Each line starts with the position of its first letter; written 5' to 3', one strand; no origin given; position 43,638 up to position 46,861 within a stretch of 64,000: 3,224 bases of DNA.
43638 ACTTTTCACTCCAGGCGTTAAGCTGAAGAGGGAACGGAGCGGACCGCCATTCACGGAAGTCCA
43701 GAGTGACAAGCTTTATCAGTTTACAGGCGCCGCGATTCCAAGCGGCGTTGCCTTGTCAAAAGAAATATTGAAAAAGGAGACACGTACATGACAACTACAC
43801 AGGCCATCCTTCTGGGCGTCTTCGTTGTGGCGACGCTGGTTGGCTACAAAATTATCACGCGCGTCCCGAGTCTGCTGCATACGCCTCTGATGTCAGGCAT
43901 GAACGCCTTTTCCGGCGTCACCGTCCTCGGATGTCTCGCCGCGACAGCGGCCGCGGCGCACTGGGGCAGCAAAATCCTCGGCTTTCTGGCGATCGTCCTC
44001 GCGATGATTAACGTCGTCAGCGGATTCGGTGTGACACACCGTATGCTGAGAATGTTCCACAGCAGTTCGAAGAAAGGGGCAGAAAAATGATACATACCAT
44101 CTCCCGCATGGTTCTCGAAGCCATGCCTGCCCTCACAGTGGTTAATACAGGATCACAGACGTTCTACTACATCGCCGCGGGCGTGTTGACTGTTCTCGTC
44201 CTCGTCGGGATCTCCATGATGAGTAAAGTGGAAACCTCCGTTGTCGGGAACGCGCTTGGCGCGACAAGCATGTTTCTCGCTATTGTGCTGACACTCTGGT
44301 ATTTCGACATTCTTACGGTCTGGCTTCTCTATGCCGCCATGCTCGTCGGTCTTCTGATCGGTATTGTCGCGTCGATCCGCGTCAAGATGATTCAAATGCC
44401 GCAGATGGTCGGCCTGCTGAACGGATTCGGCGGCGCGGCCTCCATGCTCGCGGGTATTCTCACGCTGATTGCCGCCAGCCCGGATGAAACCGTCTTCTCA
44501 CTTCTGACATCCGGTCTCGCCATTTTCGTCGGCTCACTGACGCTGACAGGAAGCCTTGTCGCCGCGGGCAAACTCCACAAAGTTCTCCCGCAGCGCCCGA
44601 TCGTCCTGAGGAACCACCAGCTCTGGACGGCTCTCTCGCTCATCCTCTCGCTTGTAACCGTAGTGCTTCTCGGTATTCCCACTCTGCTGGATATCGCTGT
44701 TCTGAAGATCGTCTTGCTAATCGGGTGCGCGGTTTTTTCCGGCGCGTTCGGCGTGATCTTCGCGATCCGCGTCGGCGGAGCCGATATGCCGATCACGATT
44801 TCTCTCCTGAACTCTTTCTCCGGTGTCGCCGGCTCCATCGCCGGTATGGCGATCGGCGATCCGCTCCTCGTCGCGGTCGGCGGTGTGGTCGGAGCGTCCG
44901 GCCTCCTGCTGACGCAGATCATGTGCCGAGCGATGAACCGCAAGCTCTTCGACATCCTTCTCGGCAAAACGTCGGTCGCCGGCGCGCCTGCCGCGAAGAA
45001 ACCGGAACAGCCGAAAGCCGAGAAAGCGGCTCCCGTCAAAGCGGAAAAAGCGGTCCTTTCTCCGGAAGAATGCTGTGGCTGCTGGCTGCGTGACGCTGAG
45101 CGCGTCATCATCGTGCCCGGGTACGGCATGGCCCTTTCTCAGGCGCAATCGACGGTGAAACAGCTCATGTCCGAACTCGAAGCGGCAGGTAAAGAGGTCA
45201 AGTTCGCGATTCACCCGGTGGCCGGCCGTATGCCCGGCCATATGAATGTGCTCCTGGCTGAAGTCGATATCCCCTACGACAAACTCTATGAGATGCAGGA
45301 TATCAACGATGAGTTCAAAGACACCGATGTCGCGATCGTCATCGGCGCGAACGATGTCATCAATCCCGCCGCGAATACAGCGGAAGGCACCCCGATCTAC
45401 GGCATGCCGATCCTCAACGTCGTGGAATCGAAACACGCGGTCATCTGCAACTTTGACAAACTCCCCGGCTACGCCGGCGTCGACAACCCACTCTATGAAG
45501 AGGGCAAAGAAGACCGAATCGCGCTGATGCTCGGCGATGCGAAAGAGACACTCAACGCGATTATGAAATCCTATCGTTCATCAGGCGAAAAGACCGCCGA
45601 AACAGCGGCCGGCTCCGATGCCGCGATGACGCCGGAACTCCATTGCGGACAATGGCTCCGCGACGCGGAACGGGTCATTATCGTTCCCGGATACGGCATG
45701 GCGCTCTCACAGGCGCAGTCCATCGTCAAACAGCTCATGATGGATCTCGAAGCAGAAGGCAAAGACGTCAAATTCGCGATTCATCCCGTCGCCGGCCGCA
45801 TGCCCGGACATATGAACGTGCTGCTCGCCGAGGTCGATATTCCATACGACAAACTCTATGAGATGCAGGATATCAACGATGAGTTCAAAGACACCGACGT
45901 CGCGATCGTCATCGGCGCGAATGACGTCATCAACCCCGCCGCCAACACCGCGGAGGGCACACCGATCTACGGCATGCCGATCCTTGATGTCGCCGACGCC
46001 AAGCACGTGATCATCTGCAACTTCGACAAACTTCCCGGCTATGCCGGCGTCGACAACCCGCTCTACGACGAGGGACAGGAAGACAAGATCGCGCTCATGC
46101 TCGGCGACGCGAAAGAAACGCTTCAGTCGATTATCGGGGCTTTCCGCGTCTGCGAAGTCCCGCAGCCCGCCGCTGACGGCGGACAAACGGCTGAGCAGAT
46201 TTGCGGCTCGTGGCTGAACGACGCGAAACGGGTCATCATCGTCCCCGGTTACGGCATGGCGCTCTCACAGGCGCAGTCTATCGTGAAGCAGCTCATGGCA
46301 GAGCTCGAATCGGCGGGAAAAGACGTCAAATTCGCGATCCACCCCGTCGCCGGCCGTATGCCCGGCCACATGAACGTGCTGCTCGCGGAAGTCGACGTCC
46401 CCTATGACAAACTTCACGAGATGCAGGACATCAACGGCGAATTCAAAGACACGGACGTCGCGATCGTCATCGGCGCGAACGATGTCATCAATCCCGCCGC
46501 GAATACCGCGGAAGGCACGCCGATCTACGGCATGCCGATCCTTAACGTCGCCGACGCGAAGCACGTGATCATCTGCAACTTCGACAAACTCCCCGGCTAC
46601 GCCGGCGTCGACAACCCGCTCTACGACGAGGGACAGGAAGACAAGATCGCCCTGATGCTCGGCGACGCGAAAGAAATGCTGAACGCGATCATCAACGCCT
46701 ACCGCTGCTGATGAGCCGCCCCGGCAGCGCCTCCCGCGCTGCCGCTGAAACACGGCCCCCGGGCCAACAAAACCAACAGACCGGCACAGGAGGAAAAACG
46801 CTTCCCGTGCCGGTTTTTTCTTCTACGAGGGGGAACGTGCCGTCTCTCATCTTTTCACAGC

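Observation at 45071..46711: pntB carries three tandem, apparently intact NADP(H)-binding dIII domains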

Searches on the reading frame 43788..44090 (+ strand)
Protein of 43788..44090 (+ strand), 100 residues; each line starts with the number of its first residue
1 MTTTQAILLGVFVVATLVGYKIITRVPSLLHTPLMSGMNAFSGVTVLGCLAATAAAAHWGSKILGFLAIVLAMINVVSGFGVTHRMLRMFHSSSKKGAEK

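Call 4: search_protein_families(library=pfam, proteins=[window:43788-44090:+], max_evalue=0.01)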
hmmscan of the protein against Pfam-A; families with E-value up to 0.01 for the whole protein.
window:43788-44090:+ (100 aa): 1 family
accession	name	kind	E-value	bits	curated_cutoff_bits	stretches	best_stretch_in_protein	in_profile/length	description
PF12769.12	PNTB_4TM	-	8.8e-31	106.7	26.2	1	9-91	2-84/85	4TM region of pyridine nucleotide transhydrogenase, mitoch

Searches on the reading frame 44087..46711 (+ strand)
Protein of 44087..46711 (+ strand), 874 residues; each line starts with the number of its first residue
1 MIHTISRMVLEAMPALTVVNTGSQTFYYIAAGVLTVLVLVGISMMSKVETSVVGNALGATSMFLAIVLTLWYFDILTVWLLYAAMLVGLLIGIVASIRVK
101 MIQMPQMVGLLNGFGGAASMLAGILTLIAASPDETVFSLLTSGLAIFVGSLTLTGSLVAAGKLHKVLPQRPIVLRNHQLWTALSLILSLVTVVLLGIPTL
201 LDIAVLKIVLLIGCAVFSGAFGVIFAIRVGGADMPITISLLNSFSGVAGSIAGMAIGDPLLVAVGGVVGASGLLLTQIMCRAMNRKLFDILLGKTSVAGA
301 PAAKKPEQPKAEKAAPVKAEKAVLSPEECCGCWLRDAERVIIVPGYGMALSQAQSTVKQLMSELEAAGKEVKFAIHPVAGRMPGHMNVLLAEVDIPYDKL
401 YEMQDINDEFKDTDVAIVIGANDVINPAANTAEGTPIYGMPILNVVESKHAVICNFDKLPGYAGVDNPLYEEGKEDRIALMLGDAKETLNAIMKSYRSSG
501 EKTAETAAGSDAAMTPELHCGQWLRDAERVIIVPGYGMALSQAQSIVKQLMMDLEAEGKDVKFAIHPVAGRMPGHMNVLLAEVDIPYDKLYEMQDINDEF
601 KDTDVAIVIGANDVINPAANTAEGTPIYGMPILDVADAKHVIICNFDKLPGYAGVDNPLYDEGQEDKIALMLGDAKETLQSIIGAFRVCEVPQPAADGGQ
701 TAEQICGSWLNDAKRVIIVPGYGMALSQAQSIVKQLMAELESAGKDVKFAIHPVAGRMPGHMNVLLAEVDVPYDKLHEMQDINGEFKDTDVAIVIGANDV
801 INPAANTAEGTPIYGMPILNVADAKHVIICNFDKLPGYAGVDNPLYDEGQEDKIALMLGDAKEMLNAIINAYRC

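Call 4: search_protein_families(library=pfam, proteins=[window:44087-46711:+], max_evalue=0.01)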
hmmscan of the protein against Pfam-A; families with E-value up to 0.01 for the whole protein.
window:44087-46711:+ (874 aa): 4 families
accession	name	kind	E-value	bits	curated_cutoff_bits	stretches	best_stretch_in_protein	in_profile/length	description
PF02233.22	PNTB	-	0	1028.5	31.7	3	33-494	7-455/456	NAD(P) transhydrogenase beta subunit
PF00205.28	TPP_enzyme_M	-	5e-08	33.2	30.4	0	334-366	8-40/137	Thiamine pyrophosphate enzyme, central domain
PF07130.17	YebG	-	0.0018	18.6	27.5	0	660-683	49-72/74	YebG protein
PF00657.28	Lipase_GDSL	-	0.006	17.2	23.6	0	405-429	70-94/208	GDSL-like Lipase/Acylhydrolase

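Call 7: find_homologous_proteins(query=window:44087-46708:+, max_evalue=1e-10)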
Query window:44087-46708:+ (874 aa): 8000 proteins with E <= 1e-10 among 8000 candidates; the best 120 are listed.
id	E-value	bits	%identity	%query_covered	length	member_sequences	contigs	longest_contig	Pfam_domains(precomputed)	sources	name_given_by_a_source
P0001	0.0e+0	1913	100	99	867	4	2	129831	PF02233.23,PF00205.29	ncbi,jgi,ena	-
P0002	0.0e+0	1844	60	97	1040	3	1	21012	PF28079.1,PF02233.23,PF03646.21,PF10393.15,PF00205.29,PF05055.18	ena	-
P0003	0.0e+0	1743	60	97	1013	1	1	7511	PF02233.23,PF00766.26,PF00205.29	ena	-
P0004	0.0e+0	1742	60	97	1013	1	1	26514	PF02233.23,PF00766.26,PF00205.29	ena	-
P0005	0.0e+0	1734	59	97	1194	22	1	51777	PF02233.23,PF00766.26,PF00205.29,PF24627.2,PF16317.12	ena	-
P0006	0.0e+0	1731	59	97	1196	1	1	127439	PF02233.23,PF00766.26,PF19792.5,PF00235.26,PF00205.29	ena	-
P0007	0.0e+0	1719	67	98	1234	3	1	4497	PF02233.23,PF11872.14,PF08725.17,PF00205.29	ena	-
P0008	0.0e+0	1710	57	97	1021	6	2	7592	PF02233.23,PF00205.29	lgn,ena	-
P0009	0.0e+0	1701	57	97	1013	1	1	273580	PF02233.23,PF01442.24,PF00766.26,PF00205.29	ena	-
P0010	0.0e+0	1646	57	97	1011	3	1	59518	PF02233.23,PF00766.26,PF00205.29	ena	-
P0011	0.0e+0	1639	81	100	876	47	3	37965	PF02233.23,PF13791.12,PF00205.29,PF13213.12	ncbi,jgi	ncbi:MAG: NAD(P)(+) transhydrogenase (Re/Si-specific) subunit beta [Saccharofermentanales bacterium]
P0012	0.0e+0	1638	57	95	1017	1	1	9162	PF02233.23,PF00766.26,PF00205.29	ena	-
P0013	0.0e+0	1637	57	95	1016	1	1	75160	PF02233.23,PF00766.26,PF00205.29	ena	-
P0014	0.0e+0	1636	56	95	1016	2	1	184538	PF02233.23,PF00766.26,PF00205.29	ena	-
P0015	0.0e+0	1634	56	95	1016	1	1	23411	PF02233.23,PF00766.26,PF00205.29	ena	-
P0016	0.0e+0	1633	56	95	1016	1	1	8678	PF02233.23,PF00766.26,PF00205.29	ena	-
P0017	0.0e+0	1633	57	95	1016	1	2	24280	PF02233.23,PF00766.26,PF00205.29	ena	-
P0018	0.0e+0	1632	56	95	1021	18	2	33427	PF02233.23,PF00766.26,PF00205.29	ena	-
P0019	0.0e+0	1632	56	95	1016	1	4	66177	PF02233.23,PF00766.26,PF00205.29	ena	-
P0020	0.0e+0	1632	56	95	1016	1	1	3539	PF02233.23,PF00766.26,PF00205.29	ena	-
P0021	0.0e+0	1632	56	95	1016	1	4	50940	PF02233.23,PF00766.26,PF00205.29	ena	-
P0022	0.0e+0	1631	58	97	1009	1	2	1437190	PF02233.23,PF00766.26,PF00205.29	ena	-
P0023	0.0e+0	1631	56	95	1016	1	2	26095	PF02233.23,PF00766.26,PF00205.29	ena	-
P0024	0.0e+0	1630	56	95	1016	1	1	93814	PF02233.23,PF00766.26,PF00205.29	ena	-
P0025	0.0e+0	1630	56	95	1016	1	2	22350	PF02233.23,PF00766.26,PF00205.29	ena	-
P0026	0.0e+0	1629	56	95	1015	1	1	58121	PF02233.23,PF00766.26,PF00205.29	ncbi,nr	ncbi:NAD(P)(+) transhydrogenase (Re/Si-specific) subunit beta [uncultured Porphyromonas sp.]|nr:NAD(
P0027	0.0e+0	1629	56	95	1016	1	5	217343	PF02233.23,PF00766.26,PF00205.29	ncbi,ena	-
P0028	0.0e+0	1628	56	95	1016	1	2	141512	PF02233.23,PF00766.26,PF00205.29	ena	-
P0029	0.0e+0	1628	56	95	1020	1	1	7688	PF02233.23,PF00766.26,PF00205.29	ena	-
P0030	0.0e+0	1626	56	95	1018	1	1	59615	PF02233.23,PF00766.26,PF00205.29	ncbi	-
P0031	0.0e+0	1623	56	94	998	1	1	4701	PF02233.23,PF00766.26,PF00205.29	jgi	-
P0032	0.0e+0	1596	56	95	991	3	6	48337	PF02233.23,PF00766.26,PF00205.29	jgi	jgi:NAD(P) transhydrogenase subunit beta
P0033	0.0e+0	1589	56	95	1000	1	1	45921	PF02233.23,PF00766.26,PF00205.29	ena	-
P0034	0.0e+0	1574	55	97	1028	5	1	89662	PF02233.23,PF00766.26,PF00205.29,PF24627.2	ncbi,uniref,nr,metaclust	ncbi:hypothetical protein HQ36_02740 [Porphyromonas gingivicanis]|uniref:proton-translocating NAD(P)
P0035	0.0e+0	1568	54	96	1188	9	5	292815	PF02233.23,PF00766.26,PF03646.21,PF19792.5,PF00205.29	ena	-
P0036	0.0e+0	1564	81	100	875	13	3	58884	PF02233.23,PF13791.12,PF00205.29,PF13213.12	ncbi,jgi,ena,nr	ncbi:MAG: NAD(P)(+) transhydrogenase (Re/Si-specific) subunit beta [Clostridiaceae bacterium]|nr:NAD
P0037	0.0e+0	1561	55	96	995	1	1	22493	PF02233.23,PF00205.29,PF16317.12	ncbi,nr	ncbi:MAG: NAD(P)(+) transhydrogenase (Re/Si-specific) subunit beta [Porphyromonas sp.]|nr:NAD(P)(+) 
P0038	0.0e+0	1549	79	100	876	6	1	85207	PF02233.23,PF13791.12,PF00205.29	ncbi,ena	-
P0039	0.0e+0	1528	79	99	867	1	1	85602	PF02233.23,PF13791.12,PF00205.29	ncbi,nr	ncbi:MAG TPA: NAD(P)(+) transhydrogenase (Re/Si-specific) subunit beta [Clostridiaceae bacterium]|nr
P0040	0.0e+0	1509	79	99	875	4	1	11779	PF02233.23,PF00205.29,PF13213.12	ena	-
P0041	0.0e+0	1506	78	100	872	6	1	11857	PF02233.23,PF00205.29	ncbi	-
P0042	0.0e+0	1504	79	99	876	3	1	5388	PF02233.23,PF00205.29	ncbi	-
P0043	0.0e+0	1490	80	97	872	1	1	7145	PF02233.23,PF00205.29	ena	-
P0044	0.0e+0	1490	81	97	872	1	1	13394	PF02233.23,PF00205.29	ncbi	-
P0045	0.0e+0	1486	78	99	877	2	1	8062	PF02233.23,PF00205.29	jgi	jgi:NAD(P) transhydrogenase subunit beta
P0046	0.0e+0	1483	78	99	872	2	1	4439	PF02233.23,PF00205.29,PF13213.12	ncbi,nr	ncbi:MAG: NAD(P)(+) transhydrogenase (Re/Si-specific) subunit beta [Clostridiaceae bacterium]|nr:NAD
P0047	0.0e+0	1481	78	99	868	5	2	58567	PF02233.23,PF00205.29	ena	-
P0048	0.0e+0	1480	66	97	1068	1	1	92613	PF02233.23,PF11872.14,PF00205.29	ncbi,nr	ncbi:MAG: NAD(P)(+) transhydrogenase (Re/Si-specific) subunit beta [Eubacteriales bacterium]|nr:NAD(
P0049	0.0e+0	1469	78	99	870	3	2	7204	PF02233.23,PF00205.29,PF13213.12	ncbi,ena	-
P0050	0.0e+0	1463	59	97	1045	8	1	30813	PF02233.23,PF02552.23,PF19792.5,PF00205.29,PF16317.12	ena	-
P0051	0.0e+0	1463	79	99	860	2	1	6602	PF02233.23,PF00205.29,PF13213.12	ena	-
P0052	0.0e+0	1463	59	96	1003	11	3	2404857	PF02233.23,PF00766.26,PF16822.12,PF16352.11,PF00205.29,PF00657.29,PF21799.3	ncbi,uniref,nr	ncbi:NAD(P)(+) transhydrogenase (Re/Si-specific) subunit beta [Porphyromonas cangingivalis]|uniref:p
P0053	0.0e+0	1461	79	98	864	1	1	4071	PF02233.23,PF00205.29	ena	-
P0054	0.0e+0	1460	79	99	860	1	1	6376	PF02233.23,PF00205.29,PF13213.12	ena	-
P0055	0.0e+0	1459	79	99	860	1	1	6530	PF02233.23,PF00205.29,PF13213.12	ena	-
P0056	0.0e+0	1459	79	99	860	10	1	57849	PF02233.23,PF00205.29,PF13213.12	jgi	-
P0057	0.0e+0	1458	79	99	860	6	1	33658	PF02233.23,PF00205.29,PF13213.12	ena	-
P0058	0.0e+0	1456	52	96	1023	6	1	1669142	PF02233.23,PF00205.29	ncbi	ncbi:MAG: NAD-dependent protein deacylase sirtuin-5, mitochondrial [Desulfovibrio sp.]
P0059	0.0e+0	1455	58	97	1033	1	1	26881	PF20216.4,PF02233.23,PF02552.23,PF00205.29,PF16317.12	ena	-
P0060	0.0e+0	1455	59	97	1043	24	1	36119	PF02233.23,PF19792.5,PF00205.29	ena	-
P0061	0.0e+0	1455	79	99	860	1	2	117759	PF02233.23,PF00205.29,PF13213.12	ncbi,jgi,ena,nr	ncbi:MAG: NAD(P)(+) transhydrogenase (Re/Si-specific) subunit beta [Clostridiaceae bacterium]|nr:NAD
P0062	0.0e+0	1454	79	99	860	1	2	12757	PF02233.23,PF00205.29,PF13213.12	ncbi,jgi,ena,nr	ncbi:MAG: NAD(P)(+) transhydrogenase (Re/Si-specific) subunit beta [Clostridiales bacterium]|nr:NAD(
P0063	0.0e+0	1454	79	99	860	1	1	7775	PF02233.23,PF00205.29,PF13213.12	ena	-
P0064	0.0e+0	1453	57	97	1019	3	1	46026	PF02843.23,PF02233.23,PF00766.26,PF08725.17,PF00205.29,PF12687.13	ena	-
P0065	0.0e+0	1449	50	96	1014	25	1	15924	PF02233.23,PF00205.29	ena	-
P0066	0.0e+0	1438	55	97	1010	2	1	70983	PF02233.23,PF13277.12,PF00205.29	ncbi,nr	ncbi:MAG: NAD(P)(+) transhydrogenase (Re/Si-specific) subunit beta [Firmicutes bacterium]|nr:NAD(P)(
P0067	0.0e+0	1437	75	99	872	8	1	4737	PF02233.23,PF00205.29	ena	-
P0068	0.0e+0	1435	58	96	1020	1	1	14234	PF02233.23,PF14232.12,PF00766.26,PF16822.12,PF00205.29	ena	-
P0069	0.0e+0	1425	58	96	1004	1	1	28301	PF02233.23,PF22230.2,PF15725.10,PF00205.29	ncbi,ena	-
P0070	0.0e+0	1413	58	97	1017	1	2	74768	PF23052.2,PF02233.23,PF12340.14,PF00766.26,PF08164.18,PF00205.29,PF16317.12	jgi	jgi:NAD/NADP transhydrogenase beta subunit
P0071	0.0e+0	1411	56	95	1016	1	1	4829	PF02233.23,PF00766.26,PF00205.29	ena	-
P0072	0.0e+0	1410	58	97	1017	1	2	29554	PF02233.23,PF00766.26,PF08164.18,PF00205.29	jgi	jgi:NAD/NADP transhydrogenase beta subunit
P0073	0.0e+0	1410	56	97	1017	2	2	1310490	PF02233.23,PF00766.26,PF00205.29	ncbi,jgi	ncbi:MAG: NAD(P)(+) transhydrogenase (Re/Si-specific) subunit beta [Bacillota bacterium]|jgi:NAD/NAD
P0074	0.0e+0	1409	56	95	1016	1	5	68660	PF02233.23,PF00766.26,PF00205.29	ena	-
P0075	0.0e+0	1409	56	95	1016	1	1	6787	PF02233.23,PF00766.26,PF00205.29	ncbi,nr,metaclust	nr:NAD(P)(+) transhydrogenase (Re/Si-specific) subunit beta [Porphyromonas bennonis]|metaclust:statu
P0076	0.0e+0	1408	56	95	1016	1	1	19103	PF02233.23,PF00766.26,PF00205.29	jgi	-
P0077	0.0e+0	1408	56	95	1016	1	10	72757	PF02233.23,PF00766.26,PF00205.29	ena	-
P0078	0.0e+0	1408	57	95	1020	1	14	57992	PF02233.23,PF00766.26,PF00205.29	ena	-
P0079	0.0e+0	1408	56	95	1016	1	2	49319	PF02233.23,PF00766.26,PF00205.29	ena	-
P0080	0.0e+0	1408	56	95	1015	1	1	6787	PF02233.23,PF00766.26,PF00205.29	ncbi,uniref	ncbi:NAD(P)(+) transhydrogenase (Re/Si-specific) subunit beta [Porphyromonas bennonis]|uniref:NAD(P)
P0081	0.0e+0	1407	56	95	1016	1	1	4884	PF02233.23,PF00766.26,PF00205.29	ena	-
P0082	0.0e+0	1407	57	95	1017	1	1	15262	PF02233.23,PF00766.26,PF00205.29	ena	-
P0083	0.0e+0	1406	56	95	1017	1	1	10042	PF02233.23,PF00766.26,PF00205.29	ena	-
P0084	0.0e+0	1406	56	95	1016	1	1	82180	PF02233.23,PF00766.26,PF00205.29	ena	-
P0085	0.0e+0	1406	56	95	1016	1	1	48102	PF02233.23,PF00766.26,PF00205.29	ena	-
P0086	0.0e+0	1406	57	95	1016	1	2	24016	PF02233.23,PF00766.26,PF00205.29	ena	-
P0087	0.0e+0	1405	56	95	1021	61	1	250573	PF02233.23,PF00766.26,PF00205.29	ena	-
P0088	0.0e+0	1405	55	97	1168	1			PF02233.23,PF00766.26,PF09036.16,PF00205.29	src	-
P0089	0.0e+0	1405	56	95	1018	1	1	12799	PF02233.23,PF00766.26,PF00205.29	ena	-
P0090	0.0e+0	1405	56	95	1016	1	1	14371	PF02233.23,PF00766.26,PF00205.29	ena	-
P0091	0.0e+0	1405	56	95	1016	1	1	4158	PF02233.23,PF00766.26,PF00205.29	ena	-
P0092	0.0e+0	1405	56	95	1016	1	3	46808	PF02233.23,PF00766.26,PF00205.29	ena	-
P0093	0.0e+0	1405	56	95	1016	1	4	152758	PF02233.23,PF00766.26,PF00205.29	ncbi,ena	-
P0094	0.0e+0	1405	56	95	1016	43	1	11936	PF02233.23,PF00766.26,PF00205.29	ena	-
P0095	0.0e+0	1405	56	95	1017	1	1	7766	PF02233.23,PF00766.26,PF00205.29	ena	-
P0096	0.0e+0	1405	56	95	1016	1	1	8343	PF02233.23,PF00766.26,PF00205.29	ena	-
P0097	0.0e+0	1405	56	95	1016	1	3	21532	PF02233.23,PF00766.26,PF00205.29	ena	-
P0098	0.0e+0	1404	56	95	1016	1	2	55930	PF02233.23,PF00766.26,PF00205.29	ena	-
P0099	0.0e+0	1404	57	95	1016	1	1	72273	PF02233.23,PF00766.26,PF00205.29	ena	-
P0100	0.0e+0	1404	56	95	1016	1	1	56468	PF02233.23,PF00766.26,PF00205.29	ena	-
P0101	0.0e+0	1403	56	95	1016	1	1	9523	PF02233.23,PF00766.26,PF00205.29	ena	-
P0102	0.0e+0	1402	57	95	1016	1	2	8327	PF02233.23,PF00766.26,PF00205.29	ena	-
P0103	0.0e+0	1402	56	95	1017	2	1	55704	PF02233.23,PF00766.26,PF00205.29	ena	-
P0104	0.0e+0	1402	56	95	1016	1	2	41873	PF02233.23,PF00766.26,PF00205.29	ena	-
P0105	0.0e+0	1401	56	95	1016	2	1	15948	PF02233.23,PF00766.26,PF00205.29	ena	-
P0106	0.0e+0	1401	57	95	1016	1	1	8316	PF02233.23,PF00766.26,PF00205.29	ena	-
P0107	0.0e+0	1401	56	95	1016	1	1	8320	PF02233.23,PF00766.26,PF00205.29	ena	-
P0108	0.0e+0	1401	56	95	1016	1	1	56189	PF02233.23,PF00766.26,PF00205.29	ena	-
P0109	0.0e+0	1401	56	95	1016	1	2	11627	PF02233.23,PF00766.26,PF00205.29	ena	-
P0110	0.0e+0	1401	56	95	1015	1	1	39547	PF02233.23,PF00766.26,PF00205.29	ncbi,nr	ncbi:MAG: NAD(P)(+) transhydrogenase (Re/Si-specific) subunit beta [Bacteroidales bacterium]|nr:NAD(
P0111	0.0e+0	1401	56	95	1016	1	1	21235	PF02233.23,PF00766.26,PF00205.29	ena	-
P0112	0.0e+0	1400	56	95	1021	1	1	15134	PF02233.23,PF00766.26,PF00205.29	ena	-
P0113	0.0e+0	1400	57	95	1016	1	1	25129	PF02233.23,PF00766.26,PF00205.29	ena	-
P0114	0.0e+0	1400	56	95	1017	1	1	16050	PF02233.23,PF00766.26,PF00205.29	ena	-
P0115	0.0e+0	1400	56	95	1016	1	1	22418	PF02233.23,PF00766.26,PF00205.29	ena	-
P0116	0.0e+0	1400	56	95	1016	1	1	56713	PF02233.23,PF00766.26,PF00205.29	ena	-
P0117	0.0e+0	1399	56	95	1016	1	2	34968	PF02233.23,PF00766.26,PF00205.29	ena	-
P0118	0.0e+0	1398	56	95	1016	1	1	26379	PF02233.23,PF00766.26,PF00205.29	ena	-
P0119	0.0e+0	1397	56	95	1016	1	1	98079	PF02233.23,PF00766.26,PF00205.29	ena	-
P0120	0.0e+0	1397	56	95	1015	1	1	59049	PF02233.23,PF00766.26,PF00205.29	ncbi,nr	ncbi:MAG: NAD(P)(+) transhydrogenase (Re/Si-specific) subunit beta [Porphyromonas sp.]|nr:NAD(P)(+)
